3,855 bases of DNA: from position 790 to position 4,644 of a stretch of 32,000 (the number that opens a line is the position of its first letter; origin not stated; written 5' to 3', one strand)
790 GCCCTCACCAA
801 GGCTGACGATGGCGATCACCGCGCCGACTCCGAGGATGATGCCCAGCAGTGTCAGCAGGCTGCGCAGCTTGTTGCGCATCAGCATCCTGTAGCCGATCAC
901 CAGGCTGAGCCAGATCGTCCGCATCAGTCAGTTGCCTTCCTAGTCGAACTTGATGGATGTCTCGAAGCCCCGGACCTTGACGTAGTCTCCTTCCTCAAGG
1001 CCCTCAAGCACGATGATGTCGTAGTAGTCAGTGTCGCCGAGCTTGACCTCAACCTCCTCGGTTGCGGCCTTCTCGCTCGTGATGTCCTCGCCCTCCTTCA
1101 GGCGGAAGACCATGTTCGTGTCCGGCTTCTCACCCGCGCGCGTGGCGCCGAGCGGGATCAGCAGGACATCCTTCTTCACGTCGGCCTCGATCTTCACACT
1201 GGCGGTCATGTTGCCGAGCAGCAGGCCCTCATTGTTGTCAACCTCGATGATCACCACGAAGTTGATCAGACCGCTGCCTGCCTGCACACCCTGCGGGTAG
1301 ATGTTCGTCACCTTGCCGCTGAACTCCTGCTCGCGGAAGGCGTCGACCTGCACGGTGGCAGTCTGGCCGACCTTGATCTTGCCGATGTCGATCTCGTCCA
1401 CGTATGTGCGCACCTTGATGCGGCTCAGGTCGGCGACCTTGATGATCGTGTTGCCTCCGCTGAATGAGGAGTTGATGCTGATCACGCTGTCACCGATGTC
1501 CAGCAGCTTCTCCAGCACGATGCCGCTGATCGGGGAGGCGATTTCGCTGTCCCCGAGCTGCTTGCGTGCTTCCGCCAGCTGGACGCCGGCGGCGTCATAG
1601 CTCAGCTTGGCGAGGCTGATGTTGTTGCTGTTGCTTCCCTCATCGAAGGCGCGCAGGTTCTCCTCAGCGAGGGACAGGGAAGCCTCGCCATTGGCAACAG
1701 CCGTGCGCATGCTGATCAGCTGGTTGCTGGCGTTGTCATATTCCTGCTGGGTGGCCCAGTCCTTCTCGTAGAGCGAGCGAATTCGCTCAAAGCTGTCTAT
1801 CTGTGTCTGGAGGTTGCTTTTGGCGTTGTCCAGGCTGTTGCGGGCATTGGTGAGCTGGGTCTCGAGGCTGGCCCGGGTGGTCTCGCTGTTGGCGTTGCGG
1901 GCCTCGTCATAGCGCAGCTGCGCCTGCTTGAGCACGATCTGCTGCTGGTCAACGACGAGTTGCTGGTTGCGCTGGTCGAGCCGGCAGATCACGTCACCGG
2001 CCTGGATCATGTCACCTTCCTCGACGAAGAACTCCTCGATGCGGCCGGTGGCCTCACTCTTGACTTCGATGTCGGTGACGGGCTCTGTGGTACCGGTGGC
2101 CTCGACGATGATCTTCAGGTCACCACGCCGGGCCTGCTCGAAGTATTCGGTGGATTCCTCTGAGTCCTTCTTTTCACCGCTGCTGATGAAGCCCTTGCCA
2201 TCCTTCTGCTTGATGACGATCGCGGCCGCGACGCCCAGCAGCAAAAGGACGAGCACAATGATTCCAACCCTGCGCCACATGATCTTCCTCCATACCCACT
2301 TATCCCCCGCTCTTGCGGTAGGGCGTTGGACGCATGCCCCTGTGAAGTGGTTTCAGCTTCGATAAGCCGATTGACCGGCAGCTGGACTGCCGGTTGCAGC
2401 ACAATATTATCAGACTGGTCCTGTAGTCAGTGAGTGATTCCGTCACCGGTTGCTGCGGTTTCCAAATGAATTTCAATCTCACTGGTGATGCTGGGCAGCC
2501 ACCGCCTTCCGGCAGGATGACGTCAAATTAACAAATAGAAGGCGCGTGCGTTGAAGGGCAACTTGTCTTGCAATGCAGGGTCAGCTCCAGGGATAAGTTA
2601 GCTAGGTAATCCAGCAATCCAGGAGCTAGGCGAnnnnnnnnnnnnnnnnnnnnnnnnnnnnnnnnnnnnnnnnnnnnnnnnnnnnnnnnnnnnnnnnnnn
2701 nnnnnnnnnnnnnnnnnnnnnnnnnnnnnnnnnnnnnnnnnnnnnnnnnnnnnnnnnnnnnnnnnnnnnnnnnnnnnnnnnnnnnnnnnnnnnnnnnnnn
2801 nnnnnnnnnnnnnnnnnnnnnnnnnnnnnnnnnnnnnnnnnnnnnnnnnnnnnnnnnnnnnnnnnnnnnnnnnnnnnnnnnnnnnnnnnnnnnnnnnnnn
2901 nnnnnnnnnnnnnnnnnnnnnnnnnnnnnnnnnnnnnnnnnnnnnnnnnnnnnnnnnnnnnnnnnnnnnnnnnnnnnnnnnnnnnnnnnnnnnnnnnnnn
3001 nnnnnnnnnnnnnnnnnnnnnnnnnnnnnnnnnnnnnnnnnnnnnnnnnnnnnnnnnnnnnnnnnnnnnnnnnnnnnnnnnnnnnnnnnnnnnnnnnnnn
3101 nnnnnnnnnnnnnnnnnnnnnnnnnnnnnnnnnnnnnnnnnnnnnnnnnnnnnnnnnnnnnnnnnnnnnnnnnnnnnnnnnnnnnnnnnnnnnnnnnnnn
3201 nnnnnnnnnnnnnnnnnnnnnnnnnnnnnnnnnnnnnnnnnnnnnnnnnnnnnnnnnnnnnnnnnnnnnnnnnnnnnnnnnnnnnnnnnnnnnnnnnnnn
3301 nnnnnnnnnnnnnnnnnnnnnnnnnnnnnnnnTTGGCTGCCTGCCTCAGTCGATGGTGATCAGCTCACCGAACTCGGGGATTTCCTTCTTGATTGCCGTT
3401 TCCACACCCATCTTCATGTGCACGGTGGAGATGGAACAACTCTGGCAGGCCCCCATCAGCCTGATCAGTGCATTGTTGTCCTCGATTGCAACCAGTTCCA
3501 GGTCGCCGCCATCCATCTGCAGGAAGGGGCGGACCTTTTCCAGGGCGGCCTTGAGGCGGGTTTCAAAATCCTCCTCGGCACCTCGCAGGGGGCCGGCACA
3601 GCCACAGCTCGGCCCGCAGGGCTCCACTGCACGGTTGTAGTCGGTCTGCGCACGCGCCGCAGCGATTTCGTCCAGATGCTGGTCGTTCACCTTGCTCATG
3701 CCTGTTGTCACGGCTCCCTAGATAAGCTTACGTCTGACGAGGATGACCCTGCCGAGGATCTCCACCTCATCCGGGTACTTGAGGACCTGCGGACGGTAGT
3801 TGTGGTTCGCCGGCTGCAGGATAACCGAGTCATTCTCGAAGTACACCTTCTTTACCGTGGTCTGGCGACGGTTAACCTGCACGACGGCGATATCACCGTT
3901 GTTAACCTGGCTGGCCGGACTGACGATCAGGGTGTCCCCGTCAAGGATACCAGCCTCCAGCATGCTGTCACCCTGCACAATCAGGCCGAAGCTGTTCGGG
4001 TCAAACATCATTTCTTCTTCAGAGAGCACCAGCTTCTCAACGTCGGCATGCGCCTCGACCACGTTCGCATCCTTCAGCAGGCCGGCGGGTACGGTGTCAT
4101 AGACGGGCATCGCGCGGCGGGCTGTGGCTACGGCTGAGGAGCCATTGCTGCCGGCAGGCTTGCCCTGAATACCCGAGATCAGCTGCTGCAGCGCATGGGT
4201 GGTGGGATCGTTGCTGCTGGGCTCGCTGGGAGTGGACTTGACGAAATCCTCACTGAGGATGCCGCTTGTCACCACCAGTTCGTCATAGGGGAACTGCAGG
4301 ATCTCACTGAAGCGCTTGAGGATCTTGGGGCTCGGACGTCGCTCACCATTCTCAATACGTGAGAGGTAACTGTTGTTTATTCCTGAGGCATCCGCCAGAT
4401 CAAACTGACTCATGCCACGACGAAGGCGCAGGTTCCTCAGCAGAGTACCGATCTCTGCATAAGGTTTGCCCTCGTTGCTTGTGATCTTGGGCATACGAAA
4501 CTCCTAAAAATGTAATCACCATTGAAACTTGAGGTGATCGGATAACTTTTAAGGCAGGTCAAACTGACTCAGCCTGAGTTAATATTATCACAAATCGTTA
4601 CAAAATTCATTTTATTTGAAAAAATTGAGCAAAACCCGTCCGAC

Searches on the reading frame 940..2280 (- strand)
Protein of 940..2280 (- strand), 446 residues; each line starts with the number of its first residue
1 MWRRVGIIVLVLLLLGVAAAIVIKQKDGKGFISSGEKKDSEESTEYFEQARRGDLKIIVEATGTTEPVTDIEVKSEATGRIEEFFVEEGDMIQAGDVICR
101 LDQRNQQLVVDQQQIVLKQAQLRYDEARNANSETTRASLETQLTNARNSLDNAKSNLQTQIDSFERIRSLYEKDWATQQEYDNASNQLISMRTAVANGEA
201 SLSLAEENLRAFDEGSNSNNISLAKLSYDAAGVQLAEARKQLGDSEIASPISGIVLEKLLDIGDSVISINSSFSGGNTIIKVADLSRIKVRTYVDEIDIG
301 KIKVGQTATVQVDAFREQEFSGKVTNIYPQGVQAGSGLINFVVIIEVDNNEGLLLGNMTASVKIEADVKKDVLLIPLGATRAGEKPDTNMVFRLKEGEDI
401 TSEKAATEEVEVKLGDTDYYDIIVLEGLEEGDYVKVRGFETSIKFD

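Call 51: search_protein_families(library=pfam, proteins=[window:940-2280:-], max_evalue=0.001)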
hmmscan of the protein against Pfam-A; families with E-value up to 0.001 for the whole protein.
window:940-2280:- (446 aa): 5 families
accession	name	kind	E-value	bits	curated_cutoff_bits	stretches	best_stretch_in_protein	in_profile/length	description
PF16576.10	HlyD_D23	-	3.9e-19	69.2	30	1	166-360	47-214/214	Barrel-sandwich domain of CusB or HlyD membrane-fusion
PF13437.12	HlyD_3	-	8.5e-14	52.6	22.2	1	247-351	2-101/106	HlyD family secretion protein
PF13533.13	Biotin_lipoyl_2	-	2.6e-07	30.8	29.8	1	74-102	4-32/32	Biotin-lipoyl like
PF00364.28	Biotin_lipoyl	-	0.00015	22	22.1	1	71-101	43-73/73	Biotin-requiring enzyme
PF00529.27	CusB_dom_1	-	0.00021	21.9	26.5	0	138-347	12-50/89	Cation efflux system protein CusB domain 1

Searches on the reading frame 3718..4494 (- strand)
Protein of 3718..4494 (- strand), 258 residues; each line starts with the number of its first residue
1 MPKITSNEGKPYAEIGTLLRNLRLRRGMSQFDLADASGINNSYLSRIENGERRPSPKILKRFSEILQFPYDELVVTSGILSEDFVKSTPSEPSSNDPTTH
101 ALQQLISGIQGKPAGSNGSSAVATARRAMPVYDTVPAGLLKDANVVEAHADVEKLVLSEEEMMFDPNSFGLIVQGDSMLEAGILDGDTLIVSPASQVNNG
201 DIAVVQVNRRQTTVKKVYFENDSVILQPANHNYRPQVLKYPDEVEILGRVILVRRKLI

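Call 51: search_protein_families(library=pfam, proteins=[window:3718-4494:-], max_evalue=0.001)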
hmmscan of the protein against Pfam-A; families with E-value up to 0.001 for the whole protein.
window:3718-4494:- (258 aa): 6 families
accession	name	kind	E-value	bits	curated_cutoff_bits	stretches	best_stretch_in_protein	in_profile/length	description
PF00717.28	Peptidase_S24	-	2.8e-24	85.5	23.3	1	130-251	1-116/116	Peptidase S24-like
PF01381.28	HTH_3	-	1.9e-15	57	23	1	19-73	1-55/55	Helix-turn-helix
PF13560.12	HTH_31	-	1.7e-13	51.1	27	1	14-72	1-60/64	Helix-turn-helix domain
PF12844.13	HTH_19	-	3.5e-07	30.5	30.2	1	16-74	1-59/64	Helix-turn-helix domain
PF13443.12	HTH_26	-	3.1e-05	24.6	22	1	19-74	2-58/63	Cro/C1-type HTH DNA-binding domain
PF13413.12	HTH_25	-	0.0008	19.6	24.6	0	18-51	1-34/62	Helix-turn-helix domain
